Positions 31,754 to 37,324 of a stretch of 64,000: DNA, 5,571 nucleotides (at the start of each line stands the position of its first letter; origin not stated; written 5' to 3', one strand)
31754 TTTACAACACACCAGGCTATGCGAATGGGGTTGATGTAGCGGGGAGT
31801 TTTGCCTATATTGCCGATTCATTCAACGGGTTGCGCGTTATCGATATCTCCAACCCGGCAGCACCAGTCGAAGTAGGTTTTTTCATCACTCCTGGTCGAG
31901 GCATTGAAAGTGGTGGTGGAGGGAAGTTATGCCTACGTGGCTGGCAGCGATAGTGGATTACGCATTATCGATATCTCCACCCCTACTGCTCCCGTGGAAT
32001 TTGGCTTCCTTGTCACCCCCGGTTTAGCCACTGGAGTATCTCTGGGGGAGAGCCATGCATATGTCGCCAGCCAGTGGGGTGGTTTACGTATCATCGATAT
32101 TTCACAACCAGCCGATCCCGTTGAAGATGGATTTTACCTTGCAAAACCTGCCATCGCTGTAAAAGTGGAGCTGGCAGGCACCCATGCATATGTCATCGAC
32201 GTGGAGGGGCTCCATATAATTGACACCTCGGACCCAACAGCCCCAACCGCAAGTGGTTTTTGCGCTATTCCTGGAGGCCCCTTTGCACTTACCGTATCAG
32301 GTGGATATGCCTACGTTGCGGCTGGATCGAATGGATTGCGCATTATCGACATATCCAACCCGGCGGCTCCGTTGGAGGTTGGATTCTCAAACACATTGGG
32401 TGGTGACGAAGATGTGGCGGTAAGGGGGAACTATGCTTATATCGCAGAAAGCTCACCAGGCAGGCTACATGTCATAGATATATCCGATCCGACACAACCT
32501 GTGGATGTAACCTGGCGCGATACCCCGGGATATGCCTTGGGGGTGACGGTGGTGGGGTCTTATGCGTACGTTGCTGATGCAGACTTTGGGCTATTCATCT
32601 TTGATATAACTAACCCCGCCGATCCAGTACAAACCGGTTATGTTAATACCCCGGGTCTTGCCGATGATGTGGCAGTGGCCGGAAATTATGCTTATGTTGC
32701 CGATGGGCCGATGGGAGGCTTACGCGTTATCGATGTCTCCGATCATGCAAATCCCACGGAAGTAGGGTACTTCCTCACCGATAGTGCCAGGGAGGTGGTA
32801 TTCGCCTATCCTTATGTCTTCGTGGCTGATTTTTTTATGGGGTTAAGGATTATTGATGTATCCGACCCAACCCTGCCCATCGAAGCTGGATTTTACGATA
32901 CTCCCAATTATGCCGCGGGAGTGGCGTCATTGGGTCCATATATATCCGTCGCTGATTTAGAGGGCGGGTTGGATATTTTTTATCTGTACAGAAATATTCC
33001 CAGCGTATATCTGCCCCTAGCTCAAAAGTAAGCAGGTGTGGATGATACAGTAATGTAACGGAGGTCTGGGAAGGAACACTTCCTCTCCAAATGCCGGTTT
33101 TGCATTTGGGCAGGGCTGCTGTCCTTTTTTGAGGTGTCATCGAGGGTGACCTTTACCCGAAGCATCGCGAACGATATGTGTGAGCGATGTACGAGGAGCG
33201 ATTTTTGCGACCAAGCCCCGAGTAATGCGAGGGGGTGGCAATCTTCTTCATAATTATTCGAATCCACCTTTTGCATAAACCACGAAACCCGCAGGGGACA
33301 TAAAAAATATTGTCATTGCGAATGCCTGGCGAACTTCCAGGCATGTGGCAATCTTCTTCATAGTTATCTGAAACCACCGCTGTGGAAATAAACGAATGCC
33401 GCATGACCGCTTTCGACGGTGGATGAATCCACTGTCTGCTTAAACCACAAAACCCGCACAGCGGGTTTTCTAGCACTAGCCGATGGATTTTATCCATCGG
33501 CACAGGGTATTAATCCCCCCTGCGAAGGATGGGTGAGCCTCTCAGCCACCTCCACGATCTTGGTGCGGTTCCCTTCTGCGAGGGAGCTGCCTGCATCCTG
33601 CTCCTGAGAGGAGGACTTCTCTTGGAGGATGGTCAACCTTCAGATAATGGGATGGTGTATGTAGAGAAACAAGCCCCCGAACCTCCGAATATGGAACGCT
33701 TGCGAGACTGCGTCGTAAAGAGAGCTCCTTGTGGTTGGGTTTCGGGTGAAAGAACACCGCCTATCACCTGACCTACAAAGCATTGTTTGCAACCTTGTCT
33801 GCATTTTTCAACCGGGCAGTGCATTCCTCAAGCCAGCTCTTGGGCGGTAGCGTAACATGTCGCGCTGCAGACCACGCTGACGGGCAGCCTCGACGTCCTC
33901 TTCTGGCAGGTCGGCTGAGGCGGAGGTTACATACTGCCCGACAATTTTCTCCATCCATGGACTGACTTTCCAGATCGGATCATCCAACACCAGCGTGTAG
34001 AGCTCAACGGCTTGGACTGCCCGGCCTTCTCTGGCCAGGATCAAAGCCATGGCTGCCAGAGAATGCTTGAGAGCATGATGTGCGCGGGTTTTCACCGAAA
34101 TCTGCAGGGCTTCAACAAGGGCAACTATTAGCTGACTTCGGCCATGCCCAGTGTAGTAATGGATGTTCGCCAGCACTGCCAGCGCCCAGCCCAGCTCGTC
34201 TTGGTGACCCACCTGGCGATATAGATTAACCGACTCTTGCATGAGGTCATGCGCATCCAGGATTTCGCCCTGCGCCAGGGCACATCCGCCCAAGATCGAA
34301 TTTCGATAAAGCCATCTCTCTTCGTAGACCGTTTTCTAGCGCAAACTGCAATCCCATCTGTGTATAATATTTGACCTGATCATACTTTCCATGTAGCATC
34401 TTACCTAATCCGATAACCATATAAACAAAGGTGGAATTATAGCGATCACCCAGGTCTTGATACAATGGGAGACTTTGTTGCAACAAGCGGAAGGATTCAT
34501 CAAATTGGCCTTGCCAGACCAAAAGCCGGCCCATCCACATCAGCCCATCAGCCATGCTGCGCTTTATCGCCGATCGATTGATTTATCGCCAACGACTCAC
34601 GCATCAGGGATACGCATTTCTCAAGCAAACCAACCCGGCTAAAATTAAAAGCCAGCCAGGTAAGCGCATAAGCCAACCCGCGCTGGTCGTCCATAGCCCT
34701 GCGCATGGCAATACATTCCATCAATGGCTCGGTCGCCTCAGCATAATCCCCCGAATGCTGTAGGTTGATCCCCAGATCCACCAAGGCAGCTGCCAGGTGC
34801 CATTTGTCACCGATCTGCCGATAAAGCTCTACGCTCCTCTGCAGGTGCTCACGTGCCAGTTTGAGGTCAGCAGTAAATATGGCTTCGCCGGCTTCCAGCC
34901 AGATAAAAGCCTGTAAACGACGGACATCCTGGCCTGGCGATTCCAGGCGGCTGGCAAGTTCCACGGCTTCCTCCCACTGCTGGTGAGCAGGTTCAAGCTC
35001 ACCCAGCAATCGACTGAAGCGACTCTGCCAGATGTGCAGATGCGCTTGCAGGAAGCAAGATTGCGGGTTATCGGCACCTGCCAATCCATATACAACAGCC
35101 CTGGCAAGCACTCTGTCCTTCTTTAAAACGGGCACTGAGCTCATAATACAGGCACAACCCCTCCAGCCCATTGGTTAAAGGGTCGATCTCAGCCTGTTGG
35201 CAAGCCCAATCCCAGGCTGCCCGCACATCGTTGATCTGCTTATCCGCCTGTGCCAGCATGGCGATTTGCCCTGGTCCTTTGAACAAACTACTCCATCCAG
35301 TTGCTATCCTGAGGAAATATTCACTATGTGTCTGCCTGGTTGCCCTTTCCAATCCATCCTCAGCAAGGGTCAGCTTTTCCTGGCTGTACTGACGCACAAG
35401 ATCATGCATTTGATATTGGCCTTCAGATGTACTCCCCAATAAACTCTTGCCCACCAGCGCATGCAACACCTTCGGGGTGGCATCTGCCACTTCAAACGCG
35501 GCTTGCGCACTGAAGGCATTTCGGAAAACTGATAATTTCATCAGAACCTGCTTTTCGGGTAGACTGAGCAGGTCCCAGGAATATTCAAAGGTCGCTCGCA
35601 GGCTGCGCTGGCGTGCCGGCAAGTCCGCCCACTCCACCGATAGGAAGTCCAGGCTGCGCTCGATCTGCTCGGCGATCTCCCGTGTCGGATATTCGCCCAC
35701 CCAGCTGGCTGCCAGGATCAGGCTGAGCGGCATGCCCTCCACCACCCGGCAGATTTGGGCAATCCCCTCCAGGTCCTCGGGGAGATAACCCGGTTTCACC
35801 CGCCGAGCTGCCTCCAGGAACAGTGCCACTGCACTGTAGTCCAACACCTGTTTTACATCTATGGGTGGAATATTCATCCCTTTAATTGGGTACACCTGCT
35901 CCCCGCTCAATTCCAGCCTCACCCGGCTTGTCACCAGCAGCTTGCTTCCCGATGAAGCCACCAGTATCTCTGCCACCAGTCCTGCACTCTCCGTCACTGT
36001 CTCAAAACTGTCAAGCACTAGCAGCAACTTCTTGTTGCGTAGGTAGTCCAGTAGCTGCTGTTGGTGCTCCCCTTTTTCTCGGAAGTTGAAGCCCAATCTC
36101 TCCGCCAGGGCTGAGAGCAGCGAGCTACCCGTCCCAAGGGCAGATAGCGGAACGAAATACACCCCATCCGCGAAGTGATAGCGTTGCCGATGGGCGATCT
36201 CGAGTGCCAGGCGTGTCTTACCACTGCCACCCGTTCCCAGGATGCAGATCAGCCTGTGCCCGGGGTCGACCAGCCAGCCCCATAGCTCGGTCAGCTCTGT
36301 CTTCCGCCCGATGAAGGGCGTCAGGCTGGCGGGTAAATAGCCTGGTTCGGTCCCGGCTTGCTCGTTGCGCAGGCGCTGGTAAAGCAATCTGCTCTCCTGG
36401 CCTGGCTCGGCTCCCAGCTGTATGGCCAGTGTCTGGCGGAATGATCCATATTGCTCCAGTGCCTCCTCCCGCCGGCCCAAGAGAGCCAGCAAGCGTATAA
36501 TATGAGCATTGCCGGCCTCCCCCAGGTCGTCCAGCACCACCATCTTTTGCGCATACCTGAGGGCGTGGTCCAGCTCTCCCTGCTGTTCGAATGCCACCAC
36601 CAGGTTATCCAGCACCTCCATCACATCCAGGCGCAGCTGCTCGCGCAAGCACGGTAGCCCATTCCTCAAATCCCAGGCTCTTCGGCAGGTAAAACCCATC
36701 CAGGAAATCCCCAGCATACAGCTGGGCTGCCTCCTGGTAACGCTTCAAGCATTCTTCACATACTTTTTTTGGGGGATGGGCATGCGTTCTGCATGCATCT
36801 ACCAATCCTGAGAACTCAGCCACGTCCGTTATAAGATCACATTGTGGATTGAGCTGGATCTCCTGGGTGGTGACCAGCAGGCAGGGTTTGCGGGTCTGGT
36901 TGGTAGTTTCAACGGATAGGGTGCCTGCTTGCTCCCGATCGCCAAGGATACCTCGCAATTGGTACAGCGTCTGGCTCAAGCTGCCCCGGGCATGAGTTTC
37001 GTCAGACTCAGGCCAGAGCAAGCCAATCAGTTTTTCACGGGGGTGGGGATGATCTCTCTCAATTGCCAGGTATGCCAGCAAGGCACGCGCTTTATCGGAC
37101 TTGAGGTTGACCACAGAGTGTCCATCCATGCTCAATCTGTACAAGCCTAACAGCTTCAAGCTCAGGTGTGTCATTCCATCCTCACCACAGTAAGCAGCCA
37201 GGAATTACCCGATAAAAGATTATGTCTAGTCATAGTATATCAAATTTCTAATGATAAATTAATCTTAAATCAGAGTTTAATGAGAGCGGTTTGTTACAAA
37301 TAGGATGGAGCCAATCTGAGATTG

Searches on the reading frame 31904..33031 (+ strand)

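Call 38: search_protein_families(library=pfam, proteins=[window:31904-33031:+], max_evalue=0.01)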
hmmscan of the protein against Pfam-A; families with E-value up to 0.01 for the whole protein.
window:31904-33031:+ (375 aa): 3 families
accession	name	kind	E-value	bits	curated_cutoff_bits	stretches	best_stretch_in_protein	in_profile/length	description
PF08309.17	LVIVD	-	1.3e-87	287.3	20.2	8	129-164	7-42/42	LVIVD repeat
PF09826.15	Beta_propel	-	0.0018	17.7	22.4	0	230-252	329-351/495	Beta propeller domain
PF05694.17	SBP56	-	0.002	17.4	34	0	238-288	290-343/453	56kDa selenium binding protein (SBP56)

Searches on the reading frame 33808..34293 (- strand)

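Call 38: search_protein_families(library=pfam, proteins=[window:33808-34293:-], max_evalue=0.01)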
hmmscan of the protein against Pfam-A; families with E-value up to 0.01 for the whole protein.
window:33808-34293:- (161 aa): 1 family
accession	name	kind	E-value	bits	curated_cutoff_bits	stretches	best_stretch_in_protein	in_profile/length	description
PF13424.12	TPR_12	-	1.7e-06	28.6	30.1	1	1-50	9-60/77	Tetratricopeptide repeat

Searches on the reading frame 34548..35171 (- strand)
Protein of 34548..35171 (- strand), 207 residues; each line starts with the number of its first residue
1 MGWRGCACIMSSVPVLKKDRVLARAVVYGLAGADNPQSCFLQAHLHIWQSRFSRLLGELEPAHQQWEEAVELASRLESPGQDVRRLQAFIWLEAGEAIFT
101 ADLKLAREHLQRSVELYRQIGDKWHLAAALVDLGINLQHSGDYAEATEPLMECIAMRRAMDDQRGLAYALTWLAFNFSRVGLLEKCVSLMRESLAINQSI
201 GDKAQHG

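Call 38: search_protein_families(library=pfam, proteins=[window:34548-35171:-], max_evalue=0.01)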
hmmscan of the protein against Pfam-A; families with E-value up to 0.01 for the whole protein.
window:34548-35171:- (207 aa): 5 families
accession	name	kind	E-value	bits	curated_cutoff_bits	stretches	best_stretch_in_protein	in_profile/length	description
PF13424.12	TPR_12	-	7.5e-12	45.7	30.1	1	102-159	18-77/77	Tetratricopeptide repeat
PF12862.13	ANAPC5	-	1.2e-07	32.1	23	1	101-174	12-85/91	Anaphase-promoting complex subunit 5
PF13374.12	TPR_10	-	2.1e-07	31.2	27.5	1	126-159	1-34/42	Tetratricopeptide repeat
PF07719.23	TPR_2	-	3.8e-07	30.2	27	0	127-146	1-20/34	Tetratricopeptide repeat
PF17874.7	TPR_MalT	-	0.002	17.9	45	0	49-147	86-181/336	MalT-like TPR region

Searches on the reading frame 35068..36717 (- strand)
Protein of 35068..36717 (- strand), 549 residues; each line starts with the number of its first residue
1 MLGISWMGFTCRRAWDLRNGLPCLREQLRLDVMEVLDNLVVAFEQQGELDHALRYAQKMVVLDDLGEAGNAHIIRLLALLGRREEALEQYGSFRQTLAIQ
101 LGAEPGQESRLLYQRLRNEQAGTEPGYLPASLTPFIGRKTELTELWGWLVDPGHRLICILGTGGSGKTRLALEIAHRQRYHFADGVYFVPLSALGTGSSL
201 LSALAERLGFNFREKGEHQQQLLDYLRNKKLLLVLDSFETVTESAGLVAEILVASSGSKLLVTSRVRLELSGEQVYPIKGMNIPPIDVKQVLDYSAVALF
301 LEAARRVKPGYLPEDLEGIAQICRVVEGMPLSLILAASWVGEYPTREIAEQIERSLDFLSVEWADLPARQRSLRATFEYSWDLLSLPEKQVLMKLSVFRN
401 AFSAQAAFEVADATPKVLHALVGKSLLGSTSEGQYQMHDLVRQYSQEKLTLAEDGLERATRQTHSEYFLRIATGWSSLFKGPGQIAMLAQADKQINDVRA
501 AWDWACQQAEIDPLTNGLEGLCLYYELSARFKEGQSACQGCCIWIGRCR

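Call 38: search_protein_families(library=pfam, proteins=[window:35068-36717:-], max_evalue=0.01)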
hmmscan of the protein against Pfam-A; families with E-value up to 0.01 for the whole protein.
window:35068-36717:- (549 aa): 7 families
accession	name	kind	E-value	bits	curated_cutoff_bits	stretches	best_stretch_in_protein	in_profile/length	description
PF00931.28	NB-ARC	-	9.1e-12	45.2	23.5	1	139-341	2-206/248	NB-ARC domain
PF03704.23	BTAD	-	2.2e-11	44.8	22.1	1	25-117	54-146/146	Bacterial transcriptional activator domain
PF13401.12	AAA_22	-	1.8e-06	28.8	27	1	154-251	5-104/130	AAA domain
PF05729.18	NACHT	-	1.2e-05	25.6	26.7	1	155-265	1-129/167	NACHT domain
PF13191.12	AAA_16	-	7.7e-05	23.7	32.6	1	134-208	1-73/167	AAA ATPase domain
PF01637.24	ATPase_2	-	0.00018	21.9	33.2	1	135-193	1-59/225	ATPase domain predominantly from Archaea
PF23558.1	TPR_P4H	-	0.0048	17.5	27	0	30-64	39-73/91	Prolyl 4-hydroxylase peptide-substrate-binding domain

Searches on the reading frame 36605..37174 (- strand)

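Call 39: search_protein_families(library=pfam, proteins=[window:36605-37174:-], max_evalue=0.01)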
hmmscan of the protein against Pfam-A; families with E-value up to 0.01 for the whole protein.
window:36605-37174:- (189 aa): 1 family
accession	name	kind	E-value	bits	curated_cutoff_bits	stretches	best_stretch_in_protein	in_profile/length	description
PF00486.34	Trans_reg_C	-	0.00015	22.2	26.2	1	26-84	7-64/77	Transcriptional regulatory protein, C terminal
